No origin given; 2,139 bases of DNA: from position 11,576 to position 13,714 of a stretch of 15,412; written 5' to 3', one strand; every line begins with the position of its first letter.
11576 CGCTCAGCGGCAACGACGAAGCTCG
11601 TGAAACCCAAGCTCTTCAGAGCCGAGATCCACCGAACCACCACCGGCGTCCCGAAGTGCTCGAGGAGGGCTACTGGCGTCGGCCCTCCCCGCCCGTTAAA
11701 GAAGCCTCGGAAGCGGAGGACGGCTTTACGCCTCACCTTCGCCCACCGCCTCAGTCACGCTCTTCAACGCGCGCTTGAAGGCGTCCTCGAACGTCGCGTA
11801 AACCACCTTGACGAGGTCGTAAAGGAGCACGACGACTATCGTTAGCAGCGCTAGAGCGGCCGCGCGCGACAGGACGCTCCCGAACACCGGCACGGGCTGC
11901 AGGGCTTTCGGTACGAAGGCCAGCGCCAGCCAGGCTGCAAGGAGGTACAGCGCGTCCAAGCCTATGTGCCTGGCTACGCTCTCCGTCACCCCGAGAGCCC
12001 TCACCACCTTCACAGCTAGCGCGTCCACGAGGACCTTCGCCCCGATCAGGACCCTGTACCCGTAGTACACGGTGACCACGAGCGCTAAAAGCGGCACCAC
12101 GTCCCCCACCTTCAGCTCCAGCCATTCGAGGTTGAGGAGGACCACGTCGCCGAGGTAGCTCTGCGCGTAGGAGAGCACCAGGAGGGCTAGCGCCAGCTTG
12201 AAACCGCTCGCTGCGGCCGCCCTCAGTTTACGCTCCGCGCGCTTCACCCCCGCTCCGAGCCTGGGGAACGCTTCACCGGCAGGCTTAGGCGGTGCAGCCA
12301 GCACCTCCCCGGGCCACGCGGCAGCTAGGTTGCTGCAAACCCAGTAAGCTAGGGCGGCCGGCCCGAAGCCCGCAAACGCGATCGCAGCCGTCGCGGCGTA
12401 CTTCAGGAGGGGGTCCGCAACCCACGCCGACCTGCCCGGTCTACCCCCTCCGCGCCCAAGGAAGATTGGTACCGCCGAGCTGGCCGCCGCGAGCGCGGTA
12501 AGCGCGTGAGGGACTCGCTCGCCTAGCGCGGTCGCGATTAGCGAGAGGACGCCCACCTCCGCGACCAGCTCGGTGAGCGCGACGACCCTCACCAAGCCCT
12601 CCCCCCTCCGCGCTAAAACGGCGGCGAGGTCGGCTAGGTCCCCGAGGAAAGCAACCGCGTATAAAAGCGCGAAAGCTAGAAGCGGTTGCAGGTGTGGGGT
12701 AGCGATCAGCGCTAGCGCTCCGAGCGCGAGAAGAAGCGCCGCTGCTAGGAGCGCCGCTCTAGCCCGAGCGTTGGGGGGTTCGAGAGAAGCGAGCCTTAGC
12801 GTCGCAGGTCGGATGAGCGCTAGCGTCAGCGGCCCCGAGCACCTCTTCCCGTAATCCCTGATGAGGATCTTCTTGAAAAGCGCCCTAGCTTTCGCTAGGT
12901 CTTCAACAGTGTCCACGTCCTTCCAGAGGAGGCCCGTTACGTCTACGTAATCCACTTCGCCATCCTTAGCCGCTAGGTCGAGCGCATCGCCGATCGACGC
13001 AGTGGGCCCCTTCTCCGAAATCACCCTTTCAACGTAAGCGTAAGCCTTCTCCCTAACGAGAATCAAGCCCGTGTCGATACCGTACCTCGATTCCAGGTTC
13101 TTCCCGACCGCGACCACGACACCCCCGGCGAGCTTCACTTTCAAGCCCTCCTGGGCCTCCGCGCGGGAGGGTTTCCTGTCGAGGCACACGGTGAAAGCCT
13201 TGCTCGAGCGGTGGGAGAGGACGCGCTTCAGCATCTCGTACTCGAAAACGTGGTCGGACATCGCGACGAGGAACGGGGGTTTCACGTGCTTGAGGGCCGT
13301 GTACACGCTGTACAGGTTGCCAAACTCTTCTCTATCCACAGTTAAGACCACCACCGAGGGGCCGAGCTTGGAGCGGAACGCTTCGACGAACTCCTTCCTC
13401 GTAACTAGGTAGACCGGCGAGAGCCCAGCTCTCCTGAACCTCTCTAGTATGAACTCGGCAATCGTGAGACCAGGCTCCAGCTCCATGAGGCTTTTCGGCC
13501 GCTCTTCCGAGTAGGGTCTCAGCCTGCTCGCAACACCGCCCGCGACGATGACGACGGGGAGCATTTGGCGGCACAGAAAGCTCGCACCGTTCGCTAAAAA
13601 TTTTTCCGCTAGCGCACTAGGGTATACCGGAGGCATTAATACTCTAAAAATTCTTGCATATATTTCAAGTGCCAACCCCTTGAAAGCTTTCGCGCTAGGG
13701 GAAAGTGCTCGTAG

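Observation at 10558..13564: Tandem overlapping IPCT/DIPPS-like fusion paralogues with reciprocal motif degeneration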

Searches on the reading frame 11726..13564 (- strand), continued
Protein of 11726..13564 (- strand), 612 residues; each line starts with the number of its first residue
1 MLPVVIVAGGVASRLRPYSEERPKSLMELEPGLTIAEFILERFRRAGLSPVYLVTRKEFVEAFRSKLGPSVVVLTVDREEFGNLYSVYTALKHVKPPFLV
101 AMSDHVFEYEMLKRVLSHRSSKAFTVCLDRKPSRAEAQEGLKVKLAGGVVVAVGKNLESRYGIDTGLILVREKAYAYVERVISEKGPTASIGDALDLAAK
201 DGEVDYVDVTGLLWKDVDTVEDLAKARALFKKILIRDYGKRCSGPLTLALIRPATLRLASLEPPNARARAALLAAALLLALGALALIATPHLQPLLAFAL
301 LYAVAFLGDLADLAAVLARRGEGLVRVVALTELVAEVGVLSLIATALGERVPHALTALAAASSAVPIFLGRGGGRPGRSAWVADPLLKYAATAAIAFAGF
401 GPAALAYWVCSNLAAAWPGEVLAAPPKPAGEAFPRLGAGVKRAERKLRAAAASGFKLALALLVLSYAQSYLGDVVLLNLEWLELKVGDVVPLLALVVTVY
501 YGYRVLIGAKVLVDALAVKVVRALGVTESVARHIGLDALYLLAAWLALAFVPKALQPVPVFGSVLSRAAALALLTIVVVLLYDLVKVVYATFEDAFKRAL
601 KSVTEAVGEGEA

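Call 22: find_encoding_contigs(protein=P0028, flank=10000, max_places=2)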
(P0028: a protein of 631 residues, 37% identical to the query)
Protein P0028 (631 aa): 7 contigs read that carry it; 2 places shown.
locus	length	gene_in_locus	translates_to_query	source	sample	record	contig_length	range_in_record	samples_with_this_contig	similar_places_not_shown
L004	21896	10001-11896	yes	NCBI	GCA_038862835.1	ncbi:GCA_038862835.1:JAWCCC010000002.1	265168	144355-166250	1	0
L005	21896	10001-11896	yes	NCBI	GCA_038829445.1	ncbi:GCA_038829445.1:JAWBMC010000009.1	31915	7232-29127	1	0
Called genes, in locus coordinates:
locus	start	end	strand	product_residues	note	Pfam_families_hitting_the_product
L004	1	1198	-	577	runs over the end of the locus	-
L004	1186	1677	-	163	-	-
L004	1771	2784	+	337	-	PF00953:Glycos_transf_4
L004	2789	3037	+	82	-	-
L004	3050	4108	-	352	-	PF04007:DUF354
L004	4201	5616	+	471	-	PF03721:UDPG_MGDP_dh_N, PF00984:UDPG_MGDP_dh, PF03720:UDPG_MGDP_dh_C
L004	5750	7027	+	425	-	PF22244:GCE_fung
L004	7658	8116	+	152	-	PF12675:DUF3795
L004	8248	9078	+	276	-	PF01261:AP_endonuc_2 (weak)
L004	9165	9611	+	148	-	PF09719:C_GCAxxG_C_C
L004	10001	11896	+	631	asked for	PF00483:NTP_transferase, PF12804:NTP_transf_3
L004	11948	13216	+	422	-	PF01066:CDP-OH_P_transf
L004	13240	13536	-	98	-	PF12797:Fer4_2 (weak), PF12837:Fer4_6 (weak), PF13237:Fer4_10 (weak), PF00037:Fer4 (weak), PF14697:Fer4_21, PF12838:Fer4_7 (weak), PF13187:Fer4_9 (weak), PF13484:Fer4_16 (faint)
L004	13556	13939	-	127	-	-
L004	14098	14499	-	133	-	PF08859:DGC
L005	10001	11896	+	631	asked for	PF00483:NTP_transferase, PF12804:NTP_transf_3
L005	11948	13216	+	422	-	PF01066:CDP-OH_P_transf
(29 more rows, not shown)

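Call 23: find_related_loci(query=A1, collection=genome_contigs, flank=6000)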
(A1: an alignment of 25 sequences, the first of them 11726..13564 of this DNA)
Query A1 (612 aa) in genome_contigs; peptide patterns used: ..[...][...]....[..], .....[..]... (x = any residue, [..] = any of these).
205 stretches matched a pattern; 180 encode a relative of the query (tblastn E <= 1e-3); the best 80 are kept; 79 distinct loci.
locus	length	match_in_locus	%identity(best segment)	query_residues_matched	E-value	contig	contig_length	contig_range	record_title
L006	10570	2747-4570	52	1-607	1e-156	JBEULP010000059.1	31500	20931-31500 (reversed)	MAG: Infirmifilum sp. isolate KC_020 contig65, whole genome shotgun sequence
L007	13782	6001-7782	47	2-593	9e-131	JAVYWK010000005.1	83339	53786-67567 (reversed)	MAG: Thermofilaceae archaeon isolate DRTY-2_202007_bins_31 DRTY-2_202007_bins_31_scaffold_5, whole genome shotgun sequen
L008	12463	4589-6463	37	2-612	3e-104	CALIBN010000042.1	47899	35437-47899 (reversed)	MAG: uncultured archaeon isolate S1_Bin_MAXBIN__053_sub_1 genome assembly, contig: c_000000918646, whole genome shotgun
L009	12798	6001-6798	63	2-269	4e-103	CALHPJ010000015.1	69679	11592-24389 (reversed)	MAG: uncultured Thermofilaceae archaeon isolate S1_Bin_Bin_224_sub_1 genome assembly, contig: c_000000336072, whole geno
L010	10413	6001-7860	34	3-610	6e-102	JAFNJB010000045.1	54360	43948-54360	MAG: Candidatus Brockarchaeota archaeon isolate JZZ.bins.4 NODE_266_length_54359_cov_153.809, whole genome shotgun seque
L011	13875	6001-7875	37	2-612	6e-100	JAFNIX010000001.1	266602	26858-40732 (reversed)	MAG: Candidatus Brockarchaeota archaeon isolate DRTY-6.bins.80 NODE_1_length_266602_cov_8.95875, whole genome shotgun se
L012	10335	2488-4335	35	1-603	1e-99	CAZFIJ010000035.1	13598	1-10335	MAG TPA_asm: uncultured Nitrososphaerota archaeon isolate binchicken_co25_126 genome assembly, contig: k141_81226, whole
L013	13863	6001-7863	36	2-610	6e-99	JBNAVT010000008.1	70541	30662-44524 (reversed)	MAG: Thermoproteota archaeon isolate Kamch4342-D-MF-045 bin3.fa-8, whole genome shotgun sequence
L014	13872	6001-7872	35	2-610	7e-99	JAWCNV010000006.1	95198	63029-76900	MAG: Thermoproteota archaeon isolate JZ-2_201709_bins_51 JZ-2_201709_bins_51_scaffold_6, whole genome shotgun sequence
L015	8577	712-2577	37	3-610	3e-98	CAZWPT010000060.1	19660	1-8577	MAG TPA_asm: uncultured Nitrososphaerota archaeon isolate SRP231805_co4_161 genome assembly, contig: k141_33582, whole g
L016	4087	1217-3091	37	1-610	5e-99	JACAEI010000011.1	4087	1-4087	MAG: Candidatus Bathyarchaeota archaeon isolate L.E.AR.18 k119_690581, whole genome shotgun sequence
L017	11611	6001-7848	35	1-603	4e-97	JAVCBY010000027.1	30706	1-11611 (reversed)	MAG: Thermoproteota archaeon isolate LHC4 LHC_8, whole genome shotgun sequence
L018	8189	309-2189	35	2-610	2e-86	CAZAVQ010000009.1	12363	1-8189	MAG TPA_asm: uncultured Nitrososphaeria archaeon isolate binchicken_co6_180 genome assembly, contig: NODE_6020_length_12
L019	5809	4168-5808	35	3-537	3e-84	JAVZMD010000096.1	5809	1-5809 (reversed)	MAG: Thermoproteota archaeon isolate DRTY-6_201907_bins_82 DRTY-6_201907_bins_82_scaffold_96, whole genome shotgun seque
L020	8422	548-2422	34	5-611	7e-83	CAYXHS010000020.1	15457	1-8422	MAG TPA_asm: uncultured Nitrososphaeria archaeon isolate binchicken_co184_276 genome assembly, contig: NODE_6869_length_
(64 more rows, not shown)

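Call 43: predict_structure(alignment_id=A2)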
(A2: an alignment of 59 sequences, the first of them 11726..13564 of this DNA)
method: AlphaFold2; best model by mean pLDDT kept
length: 612 residues; sequences in the alignment: 59
mean_pLDDT: 85.9   pTM: 0.76
mean pLDDT of the five models: 85.9, 85.4, 84.7, 80.9, 79.5
residues with pLDDT >= 90: 280; 70-90: 284; 50-70: 31; < 50: 17
segments of 3 or more residues with pLDDT < 50: 418-426, 438-440
pLDDT, mean of each block of 10 residues (from residue 1): 89 81 90 91 92 93 89 90 92 94 93 94 96 84 90 83 91 96 94 96 96 91 89 83 78 87 82 94 80 79 94 87 83 92 78 84 82 59 87 87 90 67 49 67 76 90 90 80 83 89 89 85 82 91 93 85 90 96 91 83 73 49
secondary structure, 60 per line:
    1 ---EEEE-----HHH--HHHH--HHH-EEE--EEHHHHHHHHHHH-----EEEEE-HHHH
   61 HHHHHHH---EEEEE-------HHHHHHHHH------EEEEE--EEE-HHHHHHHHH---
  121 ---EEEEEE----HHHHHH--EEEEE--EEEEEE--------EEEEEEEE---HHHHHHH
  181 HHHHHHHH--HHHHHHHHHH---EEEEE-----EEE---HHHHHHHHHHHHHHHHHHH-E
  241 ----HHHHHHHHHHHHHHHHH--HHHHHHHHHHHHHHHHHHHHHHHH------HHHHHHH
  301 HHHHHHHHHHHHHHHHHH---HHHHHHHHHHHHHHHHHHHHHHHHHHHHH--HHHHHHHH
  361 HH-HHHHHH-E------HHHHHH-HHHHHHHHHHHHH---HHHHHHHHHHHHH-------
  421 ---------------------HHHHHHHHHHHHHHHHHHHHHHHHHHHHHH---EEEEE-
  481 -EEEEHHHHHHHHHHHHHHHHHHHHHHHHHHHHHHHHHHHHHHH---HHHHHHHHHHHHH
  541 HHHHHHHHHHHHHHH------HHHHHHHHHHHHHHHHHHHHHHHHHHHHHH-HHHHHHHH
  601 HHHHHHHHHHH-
elements in order: E4-7 H18-21 E28-30 H35-45 E51-55 H57-67 E71-75 H83-91 E98-102 E105-107 H109-117 E124-129 H134-139 E142-146 E149-154 E163-170 H174-188 H191-200 E204-208 E214-216 H220-238 H245-261 H264-287 H294-318 H322-350 H353-362 H364-369 H378-383 H385-397 H401-413 H442-471 E475-479 E482-485 H486-524 H528-555 H562-591 H593-611

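Call 48: fold_search(model_id=the predicted structure, library=pdb)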
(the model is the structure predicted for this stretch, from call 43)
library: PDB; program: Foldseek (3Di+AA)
matches with E <= 10: 571; with E <= 0.001: 406
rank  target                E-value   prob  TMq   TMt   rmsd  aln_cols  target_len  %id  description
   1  4mnd                  7.2e-16  1.00  0.39  0.55   8.3       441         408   20  Crystal structure of Archaeoglobus fulgidus IPCT-DIPPS bifunctional membrane protein (released 2014-07-02)
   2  4jd0                  2.9e-12  1.00  0.35  0.82   2.8       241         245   23  Structure of the inositol-1-phosphate CTP transferase from T. maritima. (released 2013-09-18)
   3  2xme_E                8.0e-12  1.00  0.30  0.84   2.9       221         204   26  The X-ray structure of CTP:inositol-1-phosphate cytidylyltransferase from Archaeoglobus fulgidus (released 2011-05-04)
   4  2xme_D                1.4e-11  1.00  0.30  0.85   2.8       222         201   25  The X-ray structure of CTP:inositol-1-phosphate cytidylyltransferase from Archaeoglobus fulgidus (released 2011-05-04)
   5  2xmh_D                1.5e-11  1.00  0.30  0.84   2.9       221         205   25  The X-ray structure of CTP:inositol-1-phosphate cytidylyltransferase from Archaeoglobus fulgidus (released 2011-05-04)
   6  2xme_F                2.3e-11  1.00  0.30  0.83   3.0       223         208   26  The X-ray structure of CTP:inositol-1-phosphate cytidylyltransferase from Archaeoglobus fulgidus (released 2011-05-04)
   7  2xme_J                3.7e-11  1.00  0.30  0.84   2.8       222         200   25  The X-ray structure of CTP:inositol-1-phosphate cytidylyltransferase from Archaeoglobus fulgidus (released 2011-05-04)
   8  2xmh_C                3.7e-11  1.00  0.30  0.85   2.9       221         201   25  The X-ray structure of CTP:inositol-1-phosphate cytidylyltransferase from Archaeoglobus fulgidus (released 2011-05-04)
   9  2xme_C                4.9e-11  1.00  0.30  0.85   2.8       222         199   25  The X-ray structure of CTP:inositol-1-phosphate cytidylyltransferase from Archaeoglobus fulgidus (released 2011-05-04)
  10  7d74_G                4.9e-11  1.00  0.32  0.53   4.9       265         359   20  Cryo-EM structure of GMPPA/GMPPB complex bound to GTP (state II) (released 2021-05-19)
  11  6mnu_A                5.1e-11  1.00  0.31  0.62   6.0       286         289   17  Crystal structure of Yersinia pestis UDP-glucose pyrophosphorylase (released 2019-09-11)
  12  2xme_I                6.1e-11  1.00  0.30  0.84   2.9       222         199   25  The X-ray structure of CTP:inositol-1-phosphate cytidylyltransferase from Archaeoglobus fulgidus (released 2011-05-04)
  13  5z0a_A                6.4e-11  1.00  0.34  0.52   2.3       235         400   16  ST0452(Y97N)-GlcNAc binding form (released 2018-10-31)
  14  2xme_G                6.4e-11  1.00  0.29  0.84   2.8       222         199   25  The X-ray structure of CTP:inositol-1-phosphate cytidylyltransferase from Archaeoglobus fulgidus (released 2011-05-04)
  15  2xmh_A                6.4e-11  1.00  0.29  0.84   2.8       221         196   24  The X-ray structure of CTP:inositol-1-phosphate cytidylyltransferase from Archaeoglobus fulgidus (released 2011-05-04)
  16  2xme_K                8.3e-11  1.00  0.29  0.84   2.8       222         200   25  The X-ray structure of CTP:inositol-1-phosphate cytidylyltransferase from Archaeoglobus fulgidus (released 2011-05-04)
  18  2xme_A                8.7e-11  1.00  0.30  0.84   2.8       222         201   25  The X-ray structure of CTP:inositol-1-phosphate cytidylyltransferase from Archaeoglobus fulgidus (released 2011-05-04)
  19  2xme_H                8.7e-11  1.00  0.29  0.82   3.1       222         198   24  The X-ray structure of CTP:inositol-1-phosphate cytidylyltransferase from Archaeoglobus fulgidus (released 2011-05-04)
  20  2xme_L                1.0e-10  1.00  0.30  0.85   3.0       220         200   26  The X-ray structure of CTP:inositol-1-phosphate cytidylyltransferase from Archaeoglobus fulgidus (released 2011-05-04)
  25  2xme_B                1.4e-10  1.00  0.29  0.84   2.9       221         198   25  The X-ray structure of CTP:inositol-1-phosphate cytidylyltransferase from Archaeoglobus fulgidus (released 2011-05-04)
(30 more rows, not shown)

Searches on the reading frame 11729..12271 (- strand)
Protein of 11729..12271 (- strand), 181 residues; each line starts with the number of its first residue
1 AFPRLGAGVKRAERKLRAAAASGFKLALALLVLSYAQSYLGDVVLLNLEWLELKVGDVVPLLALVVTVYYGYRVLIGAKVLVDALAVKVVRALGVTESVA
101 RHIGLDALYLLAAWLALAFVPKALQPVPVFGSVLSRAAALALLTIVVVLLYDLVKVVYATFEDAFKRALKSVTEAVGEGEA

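Call 53: search_solved_structures(query=A4, max_evalue=10, show_alignments=1)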
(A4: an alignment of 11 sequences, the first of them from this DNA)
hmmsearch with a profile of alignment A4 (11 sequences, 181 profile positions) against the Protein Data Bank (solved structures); distinct sequences matched with E-value up to 10: 1.
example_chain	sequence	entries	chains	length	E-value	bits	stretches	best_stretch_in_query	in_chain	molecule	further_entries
3afg_A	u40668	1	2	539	0.89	12.8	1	44-106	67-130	Subtilisin-like serine protease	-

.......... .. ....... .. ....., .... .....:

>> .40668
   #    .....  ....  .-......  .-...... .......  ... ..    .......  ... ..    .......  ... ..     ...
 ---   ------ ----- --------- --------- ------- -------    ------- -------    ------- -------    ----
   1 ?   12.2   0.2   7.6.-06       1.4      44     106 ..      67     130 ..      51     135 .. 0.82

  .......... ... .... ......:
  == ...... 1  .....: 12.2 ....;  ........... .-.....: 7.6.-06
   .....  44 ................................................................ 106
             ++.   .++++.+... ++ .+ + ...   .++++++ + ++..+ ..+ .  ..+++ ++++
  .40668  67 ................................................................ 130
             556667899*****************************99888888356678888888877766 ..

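Call 54: search_protein_families(library=pfam, alignment_id=A4, max_evalue=10)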
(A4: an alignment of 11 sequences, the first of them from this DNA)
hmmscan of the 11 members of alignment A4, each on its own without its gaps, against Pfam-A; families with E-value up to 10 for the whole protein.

A. member 1, seq(181 aa): 1 family
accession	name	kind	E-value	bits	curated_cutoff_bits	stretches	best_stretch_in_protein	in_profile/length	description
PF01998.22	DUF131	-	0.38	10.9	22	1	126-151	32-58/62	Protein of unknown function DUF131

B. families by the number of members that match (of 11 scanned): 15 families
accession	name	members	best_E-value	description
PF14163.11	SieB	3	6.7e-05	Super-infection exclusion protein B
PF09843.14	DUF2070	2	0.44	Predicted membrane protein (DUF2070)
PF12794.12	MscS_TM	1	0.012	Mechanosensitive ion channel inner membrane domain 1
PF01914.23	MarC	1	0.031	MarC family integral membrane protein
PF10859.13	DUF2660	1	0.044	Protein of unknown function (DUF2660)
PF05405.19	Mt_ATP-synt_B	1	0.073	Mitochondrial ATP synthase B chain precursor (ATP-synt_B)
PF11803.13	UXS1_N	1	0.26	UDP-glucuronate decarboxylase N-terminal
PF22990.1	ABHD16_N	1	0.26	Phosphatidylserine Lipase ABHD16 N-terminal domain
PF24924.1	DUF7745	1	0.28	Domain of unknown function (DUF7745)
PF01998.22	DUF131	1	0.38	Protein of unknown function DUF131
PF19293.4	CdaA_N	1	0.52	CdaA N-terminal transmembrane domain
PF07811.17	TadE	1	2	TadE-like protein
PF10724.14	DUF2516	1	2.1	Protein of unknown function (DUF2516)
PF05297.16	Herpes_LMP1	1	2.5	Herpesvirus latent membrane protein 1 (LMP1)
PF19885.4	DUF6358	1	7.2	Family of unknown function (DUF6358)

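Call 80: find_homologous_proteins(query=A4, max_evalue=0.001)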
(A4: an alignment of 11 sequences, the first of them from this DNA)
Query A4 (11 sequences) (181 aa, profile of the alignment): 3 proteins with E <= 0.001 among 8000 candidates.
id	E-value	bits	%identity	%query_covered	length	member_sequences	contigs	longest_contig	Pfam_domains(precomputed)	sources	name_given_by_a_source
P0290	3.4e-57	211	78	100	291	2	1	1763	-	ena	-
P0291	2.3e-39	153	72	70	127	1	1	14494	-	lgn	-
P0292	8.2e-28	116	23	52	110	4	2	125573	-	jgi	jgi:hypothetical protein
